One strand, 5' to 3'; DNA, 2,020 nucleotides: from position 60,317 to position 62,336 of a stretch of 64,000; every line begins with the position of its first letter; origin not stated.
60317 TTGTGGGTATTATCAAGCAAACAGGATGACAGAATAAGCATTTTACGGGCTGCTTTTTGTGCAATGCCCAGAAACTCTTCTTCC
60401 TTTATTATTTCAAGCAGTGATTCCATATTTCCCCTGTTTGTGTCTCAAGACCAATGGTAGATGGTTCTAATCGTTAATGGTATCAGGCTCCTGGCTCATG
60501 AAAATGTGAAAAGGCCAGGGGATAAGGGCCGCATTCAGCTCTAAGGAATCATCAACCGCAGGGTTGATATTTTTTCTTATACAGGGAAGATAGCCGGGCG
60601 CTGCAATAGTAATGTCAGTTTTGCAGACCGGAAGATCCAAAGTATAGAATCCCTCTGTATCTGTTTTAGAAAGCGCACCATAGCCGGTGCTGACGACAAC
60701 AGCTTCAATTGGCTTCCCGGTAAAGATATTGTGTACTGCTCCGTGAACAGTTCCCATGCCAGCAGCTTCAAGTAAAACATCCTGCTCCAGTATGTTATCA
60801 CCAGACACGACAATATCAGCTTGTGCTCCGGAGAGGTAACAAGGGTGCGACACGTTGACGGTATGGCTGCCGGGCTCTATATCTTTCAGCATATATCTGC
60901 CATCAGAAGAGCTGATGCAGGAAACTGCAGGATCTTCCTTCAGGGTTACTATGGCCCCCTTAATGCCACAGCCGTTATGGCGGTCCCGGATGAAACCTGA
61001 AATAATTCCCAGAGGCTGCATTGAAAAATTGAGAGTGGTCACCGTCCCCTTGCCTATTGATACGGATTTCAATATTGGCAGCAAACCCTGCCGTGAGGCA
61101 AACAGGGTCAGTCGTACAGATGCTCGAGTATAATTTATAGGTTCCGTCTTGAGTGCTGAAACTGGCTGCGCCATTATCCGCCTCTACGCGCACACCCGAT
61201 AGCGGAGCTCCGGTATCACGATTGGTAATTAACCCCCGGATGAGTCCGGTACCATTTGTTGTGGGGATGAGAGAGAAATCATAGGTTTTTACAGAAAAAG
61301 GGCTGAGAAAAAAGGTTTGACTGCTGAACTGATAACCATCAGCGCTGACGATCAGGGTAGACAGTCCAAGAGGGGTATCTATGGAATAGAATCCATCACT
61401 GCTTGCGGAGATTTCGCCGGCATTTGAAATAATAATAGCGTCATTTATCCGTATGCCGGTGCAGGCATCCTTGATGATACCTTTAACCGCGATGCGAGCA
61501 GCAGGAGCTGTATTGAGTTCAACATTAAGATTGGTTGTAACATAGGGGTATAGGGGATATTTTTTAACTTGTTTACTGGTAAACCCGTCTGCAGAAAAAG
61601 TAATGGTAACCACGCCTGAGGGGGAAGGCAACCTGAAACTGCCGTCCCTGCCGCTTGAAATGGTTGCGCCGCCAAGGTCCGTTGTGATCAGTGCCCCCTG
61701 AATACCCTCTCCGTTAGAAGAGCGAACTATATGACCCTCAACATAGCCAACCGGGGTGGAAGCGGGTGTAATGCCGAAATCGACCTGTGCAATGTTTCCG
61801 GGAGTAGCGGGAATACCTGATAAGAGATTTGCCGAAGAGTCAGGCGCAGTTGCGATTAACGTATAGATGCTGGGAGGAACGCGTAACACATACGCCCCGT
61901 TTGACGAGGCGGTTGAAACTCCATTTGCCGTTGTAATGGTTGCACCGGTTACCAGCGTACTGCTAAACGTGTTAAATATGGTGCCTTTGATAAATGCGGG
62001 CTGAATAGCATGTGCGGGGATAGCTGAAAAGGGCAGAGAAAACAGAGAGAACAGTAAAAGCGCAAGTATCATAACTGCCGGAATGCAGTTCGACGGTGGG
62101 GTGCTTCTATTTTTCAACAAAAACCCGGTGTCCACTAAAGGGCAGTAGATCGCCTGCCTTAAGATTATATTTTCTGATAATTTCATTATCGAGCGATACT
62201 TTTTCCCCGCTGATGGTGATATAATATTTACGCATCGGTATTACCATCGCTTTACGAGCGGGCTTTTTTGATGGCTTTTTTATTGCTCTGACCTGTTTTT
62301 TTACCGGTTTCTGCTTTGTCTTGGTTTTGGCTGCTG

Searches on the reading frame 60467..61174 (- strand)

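Call 32: search_protein_families(library=pfam, proteins=[window:60467-61174:-], max_evalue=0.001)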
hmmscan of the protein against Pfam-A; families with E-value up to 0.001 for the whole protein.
window:60467-61174:- (235 aa): 3 families
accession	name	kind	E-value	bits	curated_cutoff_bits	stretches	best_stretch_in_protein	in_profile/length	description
PF13620.12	CarboxypepD_reg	-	1.5e-22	80.1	32.3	2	58-135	2-81/82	Carboxypeptidase regulatory-like domain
PF13715.12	CarbopepD_reg_2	-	1.3e-09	38.4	32.2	1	58-136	1-77/88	CarboxypepD_reg-like domain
PF16371.11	MetallophosN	-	0.00012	22.7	35.6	0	152-192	6-45/77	N terminal of Calcineurin-like phosphoesterase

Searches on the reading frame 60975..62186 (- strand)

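Call 32: search_protein_families(library=pfam, proteins=[window:60975-62186:-], max_evalue=0.001)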
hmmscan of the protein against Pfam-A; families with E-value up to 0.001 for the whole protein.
window:60975-62186:- (403 aa): 3 families
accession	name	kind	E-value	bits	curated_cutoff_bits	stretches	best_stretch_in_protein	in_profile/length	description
PF13620.12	CarboxypepD_reg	-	5.1e-24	84.9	32.3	2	150-224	3-81/82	Carboxypeptidase regulatory-like domain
PF13715.12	CarbopepD_reg_2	-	5.6e-13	49.2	32.2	1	149-208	1-61/88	CarboxypepD_reg-like domain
PF15976.11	CooC_C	-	1.4e-05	25.5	29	0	129-201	3-68/93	CS1-pili formation C-terminal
